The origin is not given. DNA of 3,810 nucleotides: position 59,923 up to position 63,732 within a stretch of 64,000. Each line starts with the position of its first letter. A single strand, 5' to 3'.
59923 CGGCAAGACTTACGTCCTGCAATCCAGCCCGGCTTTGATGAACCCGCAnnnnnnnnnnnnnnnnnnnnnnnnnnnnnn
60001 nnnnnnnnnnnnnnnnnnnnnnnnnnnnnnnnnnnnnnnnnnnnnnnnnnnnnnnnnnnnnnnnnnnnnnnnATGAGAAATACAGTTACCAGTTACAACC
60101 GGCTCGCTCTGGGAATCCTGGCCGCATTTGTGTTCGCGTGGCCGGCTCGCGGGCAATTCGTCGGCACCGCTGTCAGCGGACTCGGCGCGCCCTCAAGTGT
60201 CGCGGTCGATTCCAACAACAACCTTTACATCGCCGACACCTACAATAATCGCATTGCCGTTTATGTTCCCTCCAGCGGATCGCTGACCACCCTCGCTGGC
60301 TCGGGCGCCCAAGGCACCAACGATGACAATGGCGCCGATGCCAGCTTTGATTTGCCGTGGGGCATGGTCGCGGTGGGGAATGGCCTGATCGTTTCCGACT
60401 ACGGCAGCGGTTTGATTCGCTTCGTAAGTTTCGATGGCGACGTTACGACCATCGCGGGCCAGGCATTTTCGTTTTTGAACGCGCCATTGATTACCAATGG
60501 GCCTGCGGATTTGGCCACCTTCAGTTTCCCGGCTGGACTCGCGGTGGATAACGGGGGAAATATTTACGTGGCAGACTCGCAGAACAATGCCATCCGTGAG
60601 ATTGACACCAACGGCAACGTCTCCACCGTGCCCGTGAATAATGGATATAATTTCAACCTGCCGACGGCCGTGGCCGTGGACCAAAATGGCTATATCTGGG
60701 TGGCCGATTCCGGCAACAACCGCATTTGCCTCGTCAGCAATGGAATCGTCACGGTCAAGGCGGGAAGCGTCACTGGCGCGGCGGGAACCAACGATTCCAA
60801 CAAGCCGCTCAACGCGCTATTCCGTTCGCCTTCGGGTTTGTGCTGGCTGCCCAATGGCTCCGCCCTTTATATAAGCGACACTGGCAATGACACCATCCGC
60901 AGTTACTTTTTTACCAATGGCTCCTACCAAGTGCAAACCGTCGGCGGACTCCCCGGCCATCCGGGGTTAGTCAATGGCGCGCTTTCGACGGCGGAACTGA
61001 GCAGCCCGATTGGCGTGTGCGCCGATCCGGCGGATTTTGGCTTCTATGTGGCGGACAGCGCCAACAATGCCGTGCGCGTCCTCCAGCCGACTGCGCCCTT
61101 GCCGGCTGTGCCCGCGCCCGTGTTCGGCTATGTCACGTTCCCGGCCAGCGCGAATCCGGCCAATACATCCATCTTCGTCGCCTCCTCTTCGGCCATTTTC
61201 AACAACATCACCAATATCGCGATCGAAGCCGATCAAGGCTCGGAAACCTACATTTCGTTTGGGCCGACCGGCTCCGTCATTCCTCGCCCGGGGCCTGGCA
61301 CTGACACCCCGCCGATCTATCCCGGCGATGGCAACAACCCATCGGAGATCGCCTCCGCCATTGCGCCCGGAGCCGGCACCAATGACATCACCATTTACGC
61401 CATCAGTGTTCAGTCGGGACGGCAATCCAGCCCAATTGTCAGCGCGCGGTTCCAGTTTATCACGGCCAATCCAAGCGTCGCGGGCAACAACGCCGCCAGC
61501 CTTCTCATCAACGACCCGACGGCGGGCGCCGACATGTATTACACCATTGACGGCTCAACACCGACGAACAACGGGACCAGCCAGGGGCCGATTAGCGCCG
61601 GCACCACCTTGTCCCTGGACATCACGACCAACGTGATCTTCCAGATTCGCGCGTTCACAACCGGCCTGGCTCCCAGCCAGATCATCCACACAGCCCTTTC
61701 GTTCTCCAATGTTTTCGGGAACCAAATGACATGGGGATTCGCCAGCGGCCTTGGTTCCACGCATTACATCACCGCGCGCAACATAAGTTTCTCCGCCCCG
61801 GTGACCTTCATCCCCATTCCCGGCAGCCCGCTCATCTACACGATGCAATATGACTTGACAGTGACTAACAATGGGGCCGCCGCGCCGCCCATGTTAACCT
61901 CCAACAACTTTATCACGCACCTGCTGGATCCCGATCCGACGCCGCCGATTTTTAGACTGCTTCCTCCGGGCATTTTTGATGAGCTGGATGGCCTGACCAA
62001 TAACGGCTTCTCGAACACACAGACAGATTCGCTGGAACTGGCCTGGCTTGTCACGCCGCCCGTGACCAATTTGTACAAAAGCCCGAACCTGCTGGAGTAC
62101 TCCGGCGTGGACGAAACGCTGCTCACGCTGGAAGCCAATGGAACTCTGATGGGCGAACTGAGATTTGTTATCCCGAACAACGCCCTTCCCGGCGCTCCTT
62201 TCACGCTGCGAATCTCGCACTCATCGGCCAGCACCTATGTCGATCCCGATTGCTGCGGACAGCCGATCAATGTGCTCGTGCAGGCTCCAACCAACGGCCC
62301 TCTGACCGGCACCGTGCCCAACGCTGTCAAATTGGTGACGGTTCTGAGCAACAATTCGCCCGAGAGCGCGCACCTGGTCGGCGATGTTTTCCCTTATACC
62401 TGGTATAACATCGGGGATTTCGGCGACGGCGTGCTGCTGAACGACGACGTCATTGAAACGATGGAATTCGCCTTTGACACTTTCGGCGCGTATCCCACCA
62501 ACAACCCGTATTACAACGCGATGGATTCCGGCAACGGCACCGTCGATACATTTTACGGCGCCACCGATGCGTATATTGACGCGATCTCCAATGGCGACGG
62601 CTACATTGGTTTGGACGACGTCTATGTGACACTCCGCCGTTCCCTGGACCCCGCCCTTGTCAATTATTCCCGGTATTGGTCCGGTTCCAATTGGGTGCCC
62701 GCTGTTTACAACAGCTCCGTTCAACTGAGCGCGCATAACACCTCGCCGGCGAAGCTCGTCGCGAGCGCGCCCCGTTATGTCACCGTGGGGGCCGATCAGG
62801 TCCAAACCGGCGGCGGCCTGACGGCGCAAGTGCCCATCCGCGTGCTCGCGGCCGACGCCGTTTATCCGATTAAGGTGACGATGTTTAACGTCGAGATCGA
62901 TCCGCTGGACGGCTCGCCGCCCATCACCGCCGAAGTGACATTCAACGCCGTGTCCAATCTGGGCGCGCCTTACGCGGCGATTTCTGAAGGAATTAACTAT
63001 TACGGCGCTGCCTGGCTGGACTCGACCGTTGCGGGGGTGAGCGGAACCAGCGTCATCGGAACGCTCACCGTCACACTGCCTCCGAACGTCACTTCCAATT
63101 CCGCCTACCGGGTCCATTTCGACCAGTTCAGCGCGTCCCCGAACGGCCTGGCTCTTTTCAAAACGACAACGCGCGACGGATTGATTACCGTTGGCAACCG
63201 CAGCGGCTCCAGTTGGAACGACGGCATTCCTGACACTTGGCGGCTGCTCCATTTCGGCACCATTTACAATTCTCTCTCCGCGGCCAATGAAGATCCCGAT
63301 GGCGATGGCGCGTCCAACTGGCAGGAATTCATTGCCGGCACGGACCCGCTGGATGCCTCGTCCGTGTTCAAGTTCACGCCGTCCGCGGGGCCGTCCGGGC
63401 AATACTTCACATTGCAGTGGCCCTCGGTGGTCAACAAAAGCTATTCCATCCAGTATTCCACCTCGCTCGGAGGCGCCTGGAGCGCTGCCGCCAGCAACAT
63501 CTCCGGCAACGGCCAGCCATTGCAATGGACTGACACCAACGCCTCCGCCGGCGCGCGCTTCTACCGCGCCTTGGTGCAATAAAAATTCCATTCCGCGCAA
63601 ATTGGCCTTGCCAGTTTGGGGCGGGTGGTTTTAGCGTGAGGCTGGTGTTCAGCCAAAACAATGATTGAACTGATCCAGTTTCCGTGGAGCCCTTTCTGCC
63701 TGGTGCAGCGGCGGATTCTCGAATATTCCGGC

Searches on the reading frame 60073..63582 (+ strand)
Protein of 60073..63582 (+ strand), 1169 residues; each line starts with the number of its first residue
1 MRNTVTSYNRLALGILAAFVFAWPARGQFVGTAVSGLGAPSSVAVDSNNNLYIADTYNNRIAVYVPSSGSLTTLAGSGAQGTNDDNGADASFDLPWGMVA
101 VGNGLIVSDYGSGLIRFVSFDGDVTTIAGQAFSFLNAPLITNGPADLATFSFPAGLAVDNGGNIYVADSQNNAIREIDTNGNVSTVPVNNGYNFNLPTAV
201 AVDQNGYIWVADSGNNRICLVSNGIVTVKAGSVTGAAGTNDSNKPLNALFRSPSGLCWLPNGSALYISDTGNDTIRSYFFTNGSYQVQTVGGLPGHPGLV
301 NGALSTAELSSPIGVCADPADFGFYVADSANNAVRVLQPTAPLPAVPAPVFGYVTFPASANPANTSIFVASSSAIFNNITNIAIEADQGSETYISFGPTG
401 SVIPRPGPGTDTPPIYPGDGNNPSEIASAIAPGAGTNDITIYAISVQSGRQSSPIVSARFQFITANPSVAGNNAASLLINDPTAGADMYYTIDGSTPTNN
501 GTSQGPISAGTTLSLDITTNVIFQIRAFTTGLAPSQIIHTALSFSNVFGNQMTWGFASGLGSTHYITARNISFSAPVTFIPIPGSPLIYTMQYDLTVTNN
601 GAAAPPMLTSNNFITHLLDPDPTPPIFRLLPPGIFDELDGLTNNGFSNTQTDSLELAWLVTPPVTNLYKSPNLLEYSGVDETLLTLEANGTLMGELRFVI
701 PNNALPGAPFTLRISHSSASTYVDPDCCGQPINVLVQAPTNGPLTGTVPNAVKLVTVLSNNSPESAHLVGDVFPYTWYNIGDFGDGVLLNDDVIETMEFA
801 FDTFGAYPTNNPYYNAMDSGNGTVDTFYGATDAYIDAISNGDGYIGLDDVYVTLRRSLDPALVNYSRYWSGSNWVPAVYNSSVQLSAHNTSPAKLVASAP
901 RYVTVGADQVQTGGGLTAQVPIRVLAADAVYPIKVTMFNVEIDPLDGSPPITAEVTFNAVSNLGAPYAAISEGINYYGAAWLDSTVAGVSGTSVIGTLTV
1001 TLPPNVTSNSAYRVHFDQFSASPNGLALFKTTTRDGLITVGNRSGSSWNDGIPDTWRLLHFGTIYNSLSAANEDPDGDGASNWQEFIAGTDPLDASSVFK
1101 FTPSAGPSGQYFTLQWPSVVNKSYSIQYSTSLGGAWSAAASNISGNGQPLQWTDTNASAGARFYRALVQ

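Call 6: search_protein_families(library=pfam, proteins=[window:60073-63582:+], max_evalue=0.1)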
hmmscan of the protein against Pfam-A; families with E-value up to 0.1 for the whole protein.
window:60073-63582:+ (1169 aa): 12 families
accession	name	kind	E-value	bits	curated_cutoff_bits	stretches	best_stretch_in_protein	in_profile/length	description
PF01436.27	NHL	-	4.7e-32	108.9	20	4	40-64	4-28/28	NHL repeat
PF25021.1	TEN_NHL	-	1.8e-11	44.1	27.1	1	144-192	135-181/357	Teneurin NHL domain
PF08450.18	SGL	-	8.6e-10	39.1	26.3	2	152-221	135-210/246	SMP-30/Gluconolactonase/LRE-like region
PF13290.12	CHB_HEX_C_1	-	4.5e-06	27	22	1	473-537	8-65/67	Chitobiase/beta-hexosaminidase C-terminal domain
PF13287.12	Fn3_assoc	-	1.1e-05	25.9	23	1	483-539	7-56/59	Fn3 associated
PF24684.1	Vgb_lyase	-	1.1e-05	24.8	50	1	151-222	181-250/290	Virginiamycin B lyase family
PF18884.5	TSP3_bac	-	4.1e-05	23.8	25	1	1074-1095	1-22/22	Bacterial TSP3 repeat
PF06739.17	SBBP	-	0.00032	21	20.5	0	40-54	15-29/38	Beta-propeller repeat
PF13449.12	Phytase-like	-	0.003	18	27.6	1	105-192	19-110/284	Esterase-like activity of phytase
PF07494.17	Reg_prop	-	0.0049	17.4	20.4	0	194-212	4-22/24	Two component regulator propeller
PF22701.2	Mala_s_1-like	-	0.015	15.5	27.5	1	156-211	93-146/195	Mal s 1 allergenic protein-like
PF10708.14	DUF2510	-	0.047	13.9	24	0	859-878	6-26/35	Protein of unknown function (DUF2510)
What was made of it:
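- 63292..63348 (+): Asp-rich TSP3-type repeat before the module (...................). PF18884 TSP3_bac gives E 4.1e-5 and 23.8 bits against a cut-off of 25 (call 6).
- Checked: PF18884 scores 23.8 bits against a cut-off of 25 in the 60073 gene (call 6).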

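Call 7: search_protein_families(library=ncbifam, proteins=[window:60073-63582:+], max_evalue=0.1)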
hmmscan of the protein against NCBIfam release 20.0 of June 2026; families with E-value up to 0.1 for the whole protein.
window:60073-63582:+ (1169 aa): 7 families
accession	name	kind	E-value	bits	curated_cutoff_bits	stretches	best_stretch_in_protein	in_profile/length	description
NF035926.1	scyF_NHL_VPEP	equivalog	2.5e-18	66.4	350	3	145-221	193-273/376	scytonemin biosynthesis PEP-CTERM protein ScyF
NF033206.1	ScyE_fam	subfamily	4.4e-06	26.5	80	1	150-188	139-176/333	ScyD/ScyE family protein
NF042425.1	Amuc_1099_fam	equivalog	9.2e-06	25.4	50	1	1045-1099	101-154/321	Amuc_1099 family pilus-like system protein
NF000096.1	stregra_B_VgbB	exception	0.01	15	600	1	151-224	183-254/295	streptogramin B lyase Vgb(B)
NF047780.1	LIC12708_fam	subfamily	0.012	14.5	150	0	141-183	110-152/391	LIC_12708 family protein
NF052228.1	T9SS_PorZ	equivalog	0.019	13.4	260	1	131-217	410-504/757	type IX secretion system anionic LPS delivery protein PorZ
NF000022.1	stregra_B_VgbA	exception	0.046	12.8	600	0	153-281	17-137/299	streptogramin B lyase Vgb(A)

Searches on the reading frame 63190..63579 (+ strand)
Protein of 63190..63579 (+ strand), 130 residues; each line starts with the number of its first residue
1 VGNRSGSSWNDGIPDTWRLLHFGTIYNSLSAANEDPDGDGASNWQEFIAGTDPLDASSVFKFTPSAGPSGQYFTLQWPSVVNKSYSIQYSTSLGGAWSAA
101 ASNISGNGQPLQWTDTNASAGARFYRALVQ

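Call 56: search_protein_families(library=padloc, proteins=[window:63190-63579:+], max_evalue=0.01)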
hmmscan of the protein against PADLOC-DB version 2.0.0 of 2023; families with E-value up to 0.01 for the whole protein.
window:63190-63579:+ (130 aa): 0 families

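Call 60: predict_structure(alignment_id=A4)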
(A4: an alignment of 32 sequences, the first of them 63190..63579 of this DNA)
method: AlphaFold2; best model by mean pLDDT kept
length: 130 residues; sequences in the alignment: 32
mean_pLDDT: 88.3   pTM: 0.77
mean pLDDT of the five models: 88.3, 87.9, 87.7, 86.5, 84.2
residues with pLDDT >= 90: 89; 70-90: 28; 50-70: 9; < 50: 4
segments of 3 or more residues with pLDDT < 50: 1-4
pLDDT, mean of each block of 10 residues (from residue 1): 66 93 92 96 95 94 73 89 94 91 94 82 89
secondary structure, 60 per line:
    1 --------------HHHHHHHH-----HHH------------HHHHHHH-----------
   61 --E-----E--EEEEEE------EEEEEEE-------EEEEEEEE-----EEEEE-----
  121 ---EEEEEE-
elements in order: H15-22 H43-49 E72-77 E84-90 E98-105 E111-115 E124-129
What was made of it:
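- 63292..63348 (+): The AF2 model has pLDDT above 90 in this segment (call 60).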
